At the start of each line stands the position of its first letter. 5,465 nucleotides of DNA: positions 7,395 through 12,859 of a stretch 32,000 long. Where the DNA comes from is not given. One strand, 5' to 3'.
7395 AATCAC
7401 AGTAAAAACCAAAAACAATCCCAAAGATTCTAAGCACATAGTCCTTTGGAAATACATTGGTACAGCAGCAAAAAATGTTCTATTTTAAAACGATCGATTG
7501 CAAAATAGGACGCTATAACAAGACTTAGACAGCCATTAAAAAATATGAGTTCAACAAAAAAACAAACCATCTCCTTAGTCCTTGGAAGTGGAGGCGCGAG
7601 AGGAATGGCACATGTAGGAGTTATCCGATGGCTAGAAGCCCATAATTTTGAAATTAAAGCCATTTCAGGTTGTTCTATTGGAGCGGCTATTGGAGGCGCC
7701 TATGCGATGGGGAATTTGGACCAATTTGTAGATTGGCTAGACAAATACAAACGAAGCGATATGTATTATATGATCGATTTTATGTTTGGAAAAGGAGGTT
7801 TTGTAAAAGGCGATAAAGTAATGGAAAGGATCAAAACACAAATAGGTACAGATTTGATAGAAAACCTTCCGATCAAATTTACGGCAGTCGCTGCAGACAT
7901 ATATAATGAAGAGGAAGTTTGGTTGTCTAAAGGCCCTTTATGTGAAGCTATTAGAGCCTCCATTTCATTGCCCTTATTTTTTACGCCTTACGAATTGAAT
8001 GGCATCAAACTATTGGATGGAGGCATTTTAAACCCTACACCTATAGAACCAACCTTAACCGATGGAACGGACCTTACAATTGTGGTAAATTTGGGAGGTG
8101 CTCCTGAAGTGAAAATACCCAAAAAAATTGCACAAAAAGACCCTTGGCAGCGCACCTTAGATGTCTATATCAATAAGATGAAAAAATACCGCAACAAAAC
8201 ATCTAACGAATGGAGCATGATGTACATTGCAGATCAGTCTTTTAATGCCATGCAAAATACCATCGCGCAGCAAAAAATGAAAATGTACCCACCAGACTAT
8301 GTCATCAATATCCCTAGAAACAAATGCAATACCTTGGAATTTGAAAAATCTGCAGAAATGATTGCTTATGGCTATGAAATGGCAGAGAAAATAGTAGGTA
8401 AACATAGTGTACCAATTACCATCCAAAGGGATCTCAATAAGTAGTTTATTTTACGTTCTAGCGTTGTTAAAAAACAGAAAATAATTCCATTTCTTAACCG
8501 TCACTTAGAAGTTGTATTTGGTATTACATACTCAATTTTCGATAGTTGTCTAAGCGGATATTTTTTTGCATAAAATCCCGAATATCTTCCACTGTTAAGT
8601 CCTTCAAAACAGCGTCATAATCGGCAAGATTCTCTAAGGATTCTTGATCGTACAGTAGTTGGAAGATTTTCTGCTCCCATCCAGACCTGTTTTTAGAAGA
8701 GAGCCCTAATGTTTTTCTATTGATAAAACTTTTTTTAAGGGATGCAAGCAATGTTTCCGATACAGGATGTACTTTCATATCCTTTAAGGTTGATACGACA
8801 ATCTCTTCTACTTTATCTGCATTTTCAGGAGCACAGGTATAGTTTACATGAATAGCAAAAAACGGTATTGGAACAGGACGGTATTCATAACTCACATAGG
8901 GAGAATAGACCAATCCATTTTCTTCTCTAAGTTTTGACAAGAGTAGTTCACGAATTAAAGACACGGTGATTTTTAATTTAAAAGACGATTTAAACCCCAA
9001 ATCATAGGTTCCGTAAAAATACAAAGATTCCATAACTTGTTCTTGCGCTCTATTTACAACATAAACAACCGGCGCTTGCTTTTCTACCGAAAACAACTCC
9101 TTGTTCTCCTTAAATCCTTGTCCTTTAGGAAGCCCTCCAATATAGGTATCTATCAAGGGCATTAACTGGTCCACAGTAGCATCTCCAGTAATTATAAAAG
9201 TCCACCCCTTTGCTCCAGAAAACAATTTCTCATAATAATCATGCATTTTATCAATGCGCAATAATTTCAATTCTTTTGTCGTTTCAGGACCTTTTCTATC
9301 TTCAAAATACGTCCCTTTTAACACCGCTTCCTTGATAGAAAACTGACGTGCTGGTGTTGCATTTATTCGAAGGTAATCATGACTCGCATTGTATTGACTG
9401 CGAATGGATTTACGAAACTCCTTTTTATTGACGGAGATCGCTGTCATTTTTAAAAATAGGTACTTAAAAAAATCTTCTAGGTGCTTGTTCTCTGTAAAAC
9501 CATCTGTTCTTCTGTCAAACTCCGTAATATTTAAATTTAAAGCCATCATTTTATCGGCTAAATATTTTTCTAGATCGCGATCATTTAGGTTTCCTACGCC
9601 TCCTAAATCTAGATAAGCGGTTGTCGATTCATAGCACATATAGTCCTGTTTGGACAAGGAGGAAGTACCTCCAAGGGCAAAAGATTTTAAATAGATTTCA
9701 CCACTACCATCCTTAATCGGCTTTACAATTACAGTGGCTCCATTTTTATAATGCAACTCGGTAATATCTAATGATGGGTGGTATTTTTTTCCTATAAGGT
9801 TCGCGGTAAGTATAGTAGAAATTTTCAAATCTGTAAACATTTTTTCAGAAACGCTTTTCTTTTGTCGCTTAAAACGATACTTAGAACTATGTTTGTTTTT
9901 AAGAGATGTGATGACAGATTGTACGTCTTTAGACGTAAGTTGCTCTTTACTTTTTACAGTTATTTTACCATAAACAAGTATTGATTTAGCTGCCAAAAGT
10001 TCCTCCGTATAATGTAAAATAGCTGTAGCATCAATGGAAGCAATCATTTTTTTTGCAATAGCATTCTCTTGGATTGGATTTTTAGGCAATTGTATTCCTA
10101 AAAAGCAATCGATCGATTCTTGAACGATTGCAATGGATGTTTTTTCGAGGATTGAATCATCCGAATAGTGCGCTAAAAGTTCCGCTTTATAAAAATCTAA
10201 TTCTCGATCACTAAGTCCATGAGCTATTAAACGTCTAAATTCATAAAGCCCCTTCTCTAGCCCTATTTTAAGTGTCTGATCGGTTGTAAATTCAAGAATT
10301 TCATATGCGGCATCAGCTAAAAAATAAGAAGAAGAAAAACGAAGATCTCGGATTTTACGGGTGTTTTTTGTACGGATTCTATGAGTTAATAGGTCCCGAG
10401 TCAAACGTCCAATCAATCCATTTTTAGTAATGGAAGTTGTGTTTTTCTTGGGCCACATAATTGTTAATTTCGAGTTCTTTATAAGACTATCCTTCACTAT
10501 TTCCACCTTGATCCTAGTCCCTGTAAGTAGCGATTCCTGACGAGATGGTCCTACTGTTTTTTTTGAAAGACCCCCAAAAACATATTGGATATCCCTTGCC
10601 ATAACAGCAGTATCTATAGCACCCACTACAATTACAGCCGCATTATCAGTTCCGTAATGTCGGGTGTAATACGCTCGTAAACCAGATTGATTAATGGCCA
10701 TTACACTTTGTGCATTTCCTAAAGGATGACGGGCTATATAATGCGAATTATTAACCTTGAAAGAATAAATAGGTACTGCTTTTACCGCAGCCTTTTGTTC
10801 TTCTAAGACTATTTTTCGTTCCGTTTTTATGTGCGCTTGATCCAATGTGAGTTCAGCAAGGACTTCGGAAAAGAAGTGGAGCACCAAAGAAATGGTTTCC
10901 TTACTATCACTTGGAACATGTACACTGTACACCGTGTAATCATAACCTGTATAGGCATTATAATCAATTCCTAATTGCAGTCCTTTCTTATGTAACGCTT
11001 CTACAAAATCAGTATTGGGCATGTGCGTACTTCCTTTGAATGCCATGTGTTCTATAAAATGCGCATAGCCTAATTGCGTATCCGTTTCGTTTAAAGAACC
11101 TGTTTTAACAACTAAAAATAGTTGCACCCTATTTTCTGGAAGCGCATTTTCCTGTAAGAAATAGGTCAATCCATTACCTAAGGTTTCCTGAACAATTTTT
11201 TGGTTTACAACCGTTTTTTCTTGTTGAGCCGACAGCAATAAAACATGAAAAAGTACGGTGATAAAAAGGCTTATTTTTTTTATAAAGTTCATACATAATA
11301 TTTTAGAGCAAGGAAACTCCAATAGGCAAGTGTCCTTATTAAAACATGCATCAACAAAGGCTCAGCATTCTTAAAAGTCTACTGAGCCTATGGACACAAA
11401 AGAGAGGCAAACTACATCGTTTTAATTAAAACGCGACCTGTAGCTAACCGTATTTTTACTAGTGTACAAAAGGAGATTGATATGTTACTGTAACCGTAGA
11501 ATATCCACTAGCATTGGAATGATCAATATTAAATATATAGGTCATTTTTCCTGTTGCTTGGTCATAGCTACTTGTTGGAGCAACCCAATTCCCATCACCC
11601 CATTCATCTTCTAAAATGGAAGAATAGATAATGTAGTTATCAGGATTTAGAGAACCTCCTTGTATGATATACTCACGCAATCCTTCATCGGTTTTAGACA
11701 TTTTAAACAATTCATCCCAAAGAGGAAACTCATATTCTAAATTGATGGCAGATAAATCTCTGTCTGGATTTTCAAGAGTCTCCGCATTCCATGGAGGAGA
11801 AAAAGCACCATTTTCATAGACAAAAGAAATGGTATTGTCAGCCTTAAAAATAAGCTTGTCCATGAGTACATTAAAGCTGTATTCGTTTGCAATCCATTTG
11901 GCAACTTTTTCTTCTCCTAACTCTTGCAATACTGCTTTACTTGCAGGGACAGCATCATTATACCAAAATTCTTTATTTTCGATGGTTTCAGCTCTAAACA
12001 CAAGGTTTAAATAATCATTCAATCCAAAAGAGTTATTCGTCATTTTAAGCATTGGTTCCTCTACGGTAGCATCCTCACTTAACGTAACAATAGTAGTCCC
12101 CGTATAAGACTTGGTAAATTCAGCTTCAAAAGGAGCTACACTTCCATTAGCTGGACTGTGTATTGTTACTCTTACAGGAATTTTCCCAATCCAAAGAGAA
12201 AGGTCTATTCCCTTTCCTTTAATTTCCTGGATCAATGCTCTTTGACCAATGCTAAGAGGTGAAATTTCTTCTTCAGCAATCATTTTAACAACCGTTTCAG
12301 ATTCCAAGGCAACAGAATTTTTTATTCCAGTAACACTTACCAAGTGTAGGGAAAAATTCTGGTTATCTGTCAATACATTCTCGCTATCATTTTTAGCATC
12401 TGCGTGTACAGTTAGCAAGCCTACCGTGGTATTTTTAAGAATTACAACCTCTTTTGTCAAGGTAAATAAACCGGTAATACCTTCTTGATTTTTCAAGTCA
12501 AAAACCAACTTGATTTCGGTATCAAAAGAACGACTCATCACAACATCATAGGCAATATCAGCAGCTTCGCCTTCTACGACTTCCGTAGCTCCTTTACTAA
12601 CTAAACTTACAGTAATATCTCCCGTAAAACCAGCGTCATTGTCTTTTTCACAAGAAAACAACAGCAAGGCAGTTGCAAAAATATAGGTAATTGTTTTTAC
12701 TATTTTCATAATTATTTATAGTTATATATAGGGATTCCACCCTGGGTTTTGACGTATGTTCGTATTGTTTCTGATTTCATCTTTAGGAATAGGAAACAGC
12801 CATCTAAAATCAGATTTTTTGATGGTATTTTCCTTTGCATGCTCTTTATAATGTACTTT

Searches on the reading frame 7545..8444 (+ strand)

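Call 12: search_protein_families(library=pfam, proteins=[window:7545-8444:+], max_evalue=0.001)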
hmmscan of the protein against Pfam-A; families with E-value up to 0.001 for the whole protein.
window:7545-8444:+ (299 aa): 1 family
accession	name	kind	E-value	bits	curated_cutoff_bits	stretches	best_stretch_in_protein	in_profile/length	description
PF01734.28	Patatin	-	1.1e-28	101.2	27.7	1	11-170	1-190/191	Patatin-like phospholipase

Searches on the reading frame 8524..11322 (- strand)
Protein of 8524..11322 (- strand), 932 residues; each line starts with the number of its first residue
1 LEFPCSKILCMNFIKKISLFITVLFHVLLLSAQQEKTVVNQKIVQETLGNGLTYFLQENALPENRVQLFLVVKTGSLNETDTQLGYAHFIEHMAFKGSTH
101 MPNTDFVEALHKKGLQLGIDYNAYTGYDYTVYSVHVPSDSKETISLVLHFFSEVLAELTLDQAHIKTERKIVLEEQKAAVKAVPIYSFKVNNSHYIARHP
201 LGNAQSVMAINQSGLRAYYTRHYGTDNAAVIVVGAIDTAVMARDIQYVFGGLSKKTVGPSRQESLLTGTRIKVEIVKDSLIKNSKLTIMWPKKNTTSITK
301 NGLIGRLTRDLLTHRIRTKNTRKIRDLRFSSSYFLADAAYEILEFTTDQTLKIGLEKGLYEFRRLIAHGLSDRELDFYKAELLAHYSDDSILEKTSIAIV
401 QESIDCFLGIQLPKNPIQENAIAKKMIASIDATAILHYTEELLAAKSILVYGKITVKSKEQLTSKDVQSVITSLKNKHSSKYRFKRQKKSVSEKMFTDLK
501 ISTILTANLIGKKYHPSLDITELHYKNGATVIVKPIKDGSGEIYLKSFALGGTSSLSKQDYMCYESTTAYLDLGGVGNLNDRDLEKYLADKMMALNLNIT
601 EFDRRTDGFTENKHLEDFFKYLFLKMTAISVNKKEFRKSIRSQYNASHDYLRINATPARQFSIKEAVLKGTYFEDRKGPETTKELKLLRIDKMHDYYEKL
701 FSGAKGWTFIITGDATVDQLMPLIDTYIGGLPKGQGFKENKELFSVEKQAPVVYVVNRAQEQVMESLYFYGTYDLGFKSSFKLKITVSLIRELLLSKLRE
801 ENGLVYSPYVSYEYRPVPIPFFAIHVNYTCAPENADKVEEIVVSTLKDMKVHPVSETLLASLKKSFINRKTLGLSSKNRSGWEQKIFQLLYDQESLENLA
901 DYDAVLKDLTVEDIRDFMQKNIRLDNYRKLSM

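Call 12: search_protein_families(library=pfam, proteins=[window:8524-11322:-], max_evalue=0.001)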
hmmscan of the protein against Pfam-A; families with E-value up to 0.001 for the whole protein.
window:8524-11322:- (932 aa): 2 families
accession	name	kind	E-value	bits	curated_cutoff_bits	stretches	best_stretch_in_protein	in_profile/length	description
PF05193.26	Peptidase_M16_C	-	6.8e-28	98.2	23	2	690-864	4-179/181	Peptidase M16 inactive domain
PF00675.25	Peptidase_M16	-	6.9e-26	91.4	22.3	1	56-182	3-122/149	Insulinase (Peptidase family M16)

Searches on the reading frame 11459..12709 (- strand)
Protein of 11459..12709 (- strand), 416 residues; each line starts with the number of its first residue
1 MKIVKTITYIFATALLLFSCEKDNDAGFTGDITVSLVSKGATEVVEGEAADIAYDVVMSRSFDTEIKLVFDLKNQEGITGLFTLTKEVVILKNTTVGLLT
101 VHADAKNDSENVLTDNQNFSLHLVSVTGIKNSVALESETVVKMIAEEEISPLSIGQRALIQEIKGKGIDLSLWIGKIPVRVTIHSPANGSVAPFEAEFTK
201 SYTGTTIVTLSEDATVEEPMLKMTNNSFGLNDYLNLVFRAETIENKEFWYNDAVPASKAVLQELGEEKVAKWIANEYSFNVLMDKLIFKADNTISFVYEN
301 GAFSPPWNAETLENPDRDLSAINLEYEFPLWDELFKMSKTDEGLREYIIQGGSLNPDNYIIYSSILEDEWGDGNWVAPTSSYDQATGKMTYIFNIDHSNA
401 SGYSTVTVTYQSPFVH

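Call 12: search_protein_families(library=pfam, proteins=[window:11459-12709:-], max_evalue=0.001)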
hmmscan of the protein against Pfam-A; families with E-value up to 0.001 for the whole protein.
window:11459-12709:- (416 aa): 1 family
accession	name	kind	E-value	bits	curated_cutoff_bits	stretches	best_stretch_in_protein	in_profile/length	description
PF16283.10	DUF4929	-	2.9e-53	181.6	28.3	1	38-411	12-374/374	Domain of unknown function (DUF4929)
